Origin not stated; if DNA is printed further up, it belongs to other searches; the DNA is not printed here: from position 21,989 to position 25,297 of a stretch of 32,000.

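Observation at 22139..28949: HdrA present once as two overlapping genes and once as a fused 1002-aa protein: a pseudo-dimer with complementary domain loss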

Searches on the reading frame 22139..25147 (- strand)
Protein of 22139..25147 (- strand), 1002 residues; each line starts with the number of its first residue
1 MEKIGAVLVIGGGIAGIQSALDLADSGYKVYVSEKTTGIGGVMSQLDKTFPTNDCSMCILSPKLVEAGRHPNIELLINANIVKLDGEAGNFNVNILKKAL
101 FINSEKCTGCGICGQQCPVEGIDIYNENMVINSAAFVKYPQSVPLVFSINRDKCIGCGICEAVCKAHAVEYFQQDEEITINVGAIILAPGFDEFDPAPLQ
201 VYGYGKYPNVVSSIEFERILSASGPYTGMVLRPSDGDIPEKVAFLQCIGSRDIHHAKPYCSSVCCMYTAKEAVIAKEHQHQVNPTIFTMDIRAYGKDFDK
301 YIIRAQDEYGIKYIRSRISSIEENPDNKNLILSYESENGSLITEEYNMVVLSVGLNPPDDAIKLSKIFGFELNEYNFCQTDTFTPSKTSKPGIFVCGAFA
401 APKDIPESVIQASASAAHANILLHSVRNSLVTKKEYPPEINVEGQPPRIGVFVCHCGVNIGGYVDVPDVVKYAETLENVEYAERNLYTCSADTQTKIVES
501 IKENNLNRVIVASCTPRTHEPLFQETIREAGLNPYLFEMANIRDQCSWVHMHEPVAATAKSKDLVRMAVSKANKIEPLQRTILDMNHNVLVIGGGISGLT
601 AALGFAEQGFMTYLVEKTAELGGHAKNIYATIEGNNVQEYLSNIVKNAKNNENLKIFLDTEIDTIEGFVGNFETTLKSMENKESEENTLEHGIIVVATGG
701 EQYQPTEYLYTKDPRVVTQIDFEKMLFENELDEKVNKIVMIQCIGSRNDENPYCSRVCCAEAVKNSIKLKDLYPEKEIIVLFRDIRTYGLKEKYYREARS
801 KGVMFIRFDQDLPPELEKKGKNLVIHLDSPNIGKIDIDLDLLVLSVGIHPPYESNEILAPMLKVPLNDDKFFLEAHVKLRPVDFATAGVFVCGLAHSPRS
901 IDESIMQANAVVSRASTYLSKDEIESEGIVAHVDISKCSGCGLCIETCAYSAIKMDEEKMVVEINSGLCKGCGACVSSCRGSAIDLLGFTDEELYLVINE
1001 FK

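Call 5: search_protein_families(library=pfam, proteins=[window:22139-25147:-], max_evalue=0.001)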
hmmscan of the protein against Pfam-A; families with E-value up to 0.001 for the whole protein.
window:22139-25147:- (1002 aa): 23 families
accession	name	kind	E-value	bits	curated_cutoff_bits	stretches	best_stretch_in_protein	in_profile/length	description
PF07992.20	Pyr_redox_2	-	3.7e-26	92.7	26.1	3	292-415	179-290/291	Pyridine nucleotide-disulphide oxidoreductase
PF00037.32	Fer4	-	1e-19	69.9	21.1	3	148-169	2-23/24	4Fe-4S binding domain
PF12831.13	FAD_oxidored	-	2.5e-16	60.4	27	2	589-662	2-54/416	FAD dependent oxidoreductase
PF13450.12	NAD_binding_8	-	1.1e-14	54.9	21.9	2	591-659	1-66/68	NAD(P)-binding Rossmann-like domain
PF12838.12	Fer4_7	-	2.7e-14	53.8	27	1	937-979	1-48/52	4Fe-4S dicluster domain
PF12837.12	Fer4_6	-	2.1e-12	46.8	25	2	146-168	1-23/24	4Fe-4S binding domain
PF00890.30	FAD_binding_2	-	6.2e-12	45.9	20.4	2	589-625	2-38/414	FAD binding domain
PF12797.12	Fer4_2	-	7.7e-12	44.8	24.5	2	148-166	4-22/22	4Fe-4S binding domain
PF14697.11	Fer4_21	-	2.9e-11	43.8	35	1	931-980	1-52/59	4Fe-4S dicluster domain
PF13187.11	Fer4_9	-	1.9e-10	41.1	27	2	106-168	1-51/52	4Fe-4S dicluster domain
PF13237.11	Fer4_10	-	8.8e-10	38.8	25.5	2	101-164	3-52/53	4Fe-4S dicluster domain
PF01266.30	DAO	-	1.1e-09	38.8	27.9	2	589-625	2-38/353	FAD dependent oxidoreductase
PF13738.12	Pyr_redox_3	-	2.7e-08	33.9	30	1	586-700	164-267/305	Pyridine nucleotide-disulphide oxidoreductase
PF25160.1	LdpA_Fe-S-bd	-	8.9e-08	32.2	27.6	0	102-124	23-45/49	LdpA Fe-S cluster-binding domain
PF13484.11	Fer4_16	-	2.4e-07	31.9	30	0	106-165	1-64/66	4Fe-4S double cluster binding domain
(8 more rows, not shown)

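Call 6: search_solved_structures(query=window:22139-25147:-, show_alignments=2, max_evalue=0.00001)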
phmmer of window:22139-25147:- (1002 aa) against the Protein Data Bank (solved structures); distinct sequences matched with E-value up to 0.00001: 16.
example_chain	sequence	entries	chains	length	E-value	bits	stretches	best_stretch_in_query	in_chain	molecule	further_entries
5odc_A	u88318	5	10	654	2.5e-195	654.1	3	7-370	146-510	Heterodisulfide reductase, subunit A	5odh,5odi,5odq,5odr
8rvu_a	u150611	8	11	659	1.8e-193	648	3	7-370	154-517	H(2):CoB-CoM heterodisulfide,ferredoxin reductase subunit A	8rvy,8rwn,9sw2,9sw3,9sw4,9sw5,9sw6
8rvv_A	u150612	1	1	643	7.6e-193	645.9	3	7-370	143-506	H(2):CoB-CoM heterodisulfide,ferredoxin reductase subunit A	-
9sfi_A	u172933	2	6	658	5.3e-170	570.3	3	7-371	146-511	CoB--CoM heterodisulfide reductase iron-sulfur subunit A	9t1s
7bkb_A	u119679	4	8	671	5e-161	540.6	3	7-332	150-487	CoB--CoM heterodisulfide reductase iron-sulfur subunit A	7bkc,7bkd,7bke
6tjr_A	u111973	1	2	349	9.9e-45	155.7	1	179-425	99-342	Fumarate reductase/succinate dehydrogenase flavoprotein domain protein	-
9sw6_G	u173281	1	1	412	9.7e-15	56.4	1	921-995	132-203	Polyferredoxin protein MvhB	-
9sw6_H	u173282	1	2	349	1.1e-10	42.9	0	99-169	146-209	Tungsten formylmethanofuran dehydrogenase, subunit F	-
5t5i_F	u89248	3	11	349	1.3e-09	39.4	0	100-169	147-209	Tungsten formylmethanofuran dehydrogenase subunit fwdF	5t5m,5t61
9sfi_T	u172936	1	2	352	1.9e-09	38.8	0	104-174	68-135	4Fe-4S ferredoxin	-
7bkb_K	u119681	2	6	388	3.9e-08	34.5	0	98-170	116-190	Formylmethanofuran dehydrogenase, subunit F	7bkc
7bkb_L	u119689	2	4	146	4.6e-07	31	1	97-171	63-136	Formylmethanofuran dehydrogenase, subunit G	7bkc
7zc6_B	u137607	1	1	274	2.5e-06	28.5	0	938-989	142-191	RnfB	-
8e9g_I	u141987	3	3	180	2.7e-06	28.4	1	104-176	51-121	NADH-quinone oxidoreductase subunit I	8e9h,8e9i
9eri_B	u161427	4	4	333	5.7e-06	27.4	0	927-986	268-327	Na(+)-translocating ferredoxin:NAD(+) oxidoreductase complex subunit B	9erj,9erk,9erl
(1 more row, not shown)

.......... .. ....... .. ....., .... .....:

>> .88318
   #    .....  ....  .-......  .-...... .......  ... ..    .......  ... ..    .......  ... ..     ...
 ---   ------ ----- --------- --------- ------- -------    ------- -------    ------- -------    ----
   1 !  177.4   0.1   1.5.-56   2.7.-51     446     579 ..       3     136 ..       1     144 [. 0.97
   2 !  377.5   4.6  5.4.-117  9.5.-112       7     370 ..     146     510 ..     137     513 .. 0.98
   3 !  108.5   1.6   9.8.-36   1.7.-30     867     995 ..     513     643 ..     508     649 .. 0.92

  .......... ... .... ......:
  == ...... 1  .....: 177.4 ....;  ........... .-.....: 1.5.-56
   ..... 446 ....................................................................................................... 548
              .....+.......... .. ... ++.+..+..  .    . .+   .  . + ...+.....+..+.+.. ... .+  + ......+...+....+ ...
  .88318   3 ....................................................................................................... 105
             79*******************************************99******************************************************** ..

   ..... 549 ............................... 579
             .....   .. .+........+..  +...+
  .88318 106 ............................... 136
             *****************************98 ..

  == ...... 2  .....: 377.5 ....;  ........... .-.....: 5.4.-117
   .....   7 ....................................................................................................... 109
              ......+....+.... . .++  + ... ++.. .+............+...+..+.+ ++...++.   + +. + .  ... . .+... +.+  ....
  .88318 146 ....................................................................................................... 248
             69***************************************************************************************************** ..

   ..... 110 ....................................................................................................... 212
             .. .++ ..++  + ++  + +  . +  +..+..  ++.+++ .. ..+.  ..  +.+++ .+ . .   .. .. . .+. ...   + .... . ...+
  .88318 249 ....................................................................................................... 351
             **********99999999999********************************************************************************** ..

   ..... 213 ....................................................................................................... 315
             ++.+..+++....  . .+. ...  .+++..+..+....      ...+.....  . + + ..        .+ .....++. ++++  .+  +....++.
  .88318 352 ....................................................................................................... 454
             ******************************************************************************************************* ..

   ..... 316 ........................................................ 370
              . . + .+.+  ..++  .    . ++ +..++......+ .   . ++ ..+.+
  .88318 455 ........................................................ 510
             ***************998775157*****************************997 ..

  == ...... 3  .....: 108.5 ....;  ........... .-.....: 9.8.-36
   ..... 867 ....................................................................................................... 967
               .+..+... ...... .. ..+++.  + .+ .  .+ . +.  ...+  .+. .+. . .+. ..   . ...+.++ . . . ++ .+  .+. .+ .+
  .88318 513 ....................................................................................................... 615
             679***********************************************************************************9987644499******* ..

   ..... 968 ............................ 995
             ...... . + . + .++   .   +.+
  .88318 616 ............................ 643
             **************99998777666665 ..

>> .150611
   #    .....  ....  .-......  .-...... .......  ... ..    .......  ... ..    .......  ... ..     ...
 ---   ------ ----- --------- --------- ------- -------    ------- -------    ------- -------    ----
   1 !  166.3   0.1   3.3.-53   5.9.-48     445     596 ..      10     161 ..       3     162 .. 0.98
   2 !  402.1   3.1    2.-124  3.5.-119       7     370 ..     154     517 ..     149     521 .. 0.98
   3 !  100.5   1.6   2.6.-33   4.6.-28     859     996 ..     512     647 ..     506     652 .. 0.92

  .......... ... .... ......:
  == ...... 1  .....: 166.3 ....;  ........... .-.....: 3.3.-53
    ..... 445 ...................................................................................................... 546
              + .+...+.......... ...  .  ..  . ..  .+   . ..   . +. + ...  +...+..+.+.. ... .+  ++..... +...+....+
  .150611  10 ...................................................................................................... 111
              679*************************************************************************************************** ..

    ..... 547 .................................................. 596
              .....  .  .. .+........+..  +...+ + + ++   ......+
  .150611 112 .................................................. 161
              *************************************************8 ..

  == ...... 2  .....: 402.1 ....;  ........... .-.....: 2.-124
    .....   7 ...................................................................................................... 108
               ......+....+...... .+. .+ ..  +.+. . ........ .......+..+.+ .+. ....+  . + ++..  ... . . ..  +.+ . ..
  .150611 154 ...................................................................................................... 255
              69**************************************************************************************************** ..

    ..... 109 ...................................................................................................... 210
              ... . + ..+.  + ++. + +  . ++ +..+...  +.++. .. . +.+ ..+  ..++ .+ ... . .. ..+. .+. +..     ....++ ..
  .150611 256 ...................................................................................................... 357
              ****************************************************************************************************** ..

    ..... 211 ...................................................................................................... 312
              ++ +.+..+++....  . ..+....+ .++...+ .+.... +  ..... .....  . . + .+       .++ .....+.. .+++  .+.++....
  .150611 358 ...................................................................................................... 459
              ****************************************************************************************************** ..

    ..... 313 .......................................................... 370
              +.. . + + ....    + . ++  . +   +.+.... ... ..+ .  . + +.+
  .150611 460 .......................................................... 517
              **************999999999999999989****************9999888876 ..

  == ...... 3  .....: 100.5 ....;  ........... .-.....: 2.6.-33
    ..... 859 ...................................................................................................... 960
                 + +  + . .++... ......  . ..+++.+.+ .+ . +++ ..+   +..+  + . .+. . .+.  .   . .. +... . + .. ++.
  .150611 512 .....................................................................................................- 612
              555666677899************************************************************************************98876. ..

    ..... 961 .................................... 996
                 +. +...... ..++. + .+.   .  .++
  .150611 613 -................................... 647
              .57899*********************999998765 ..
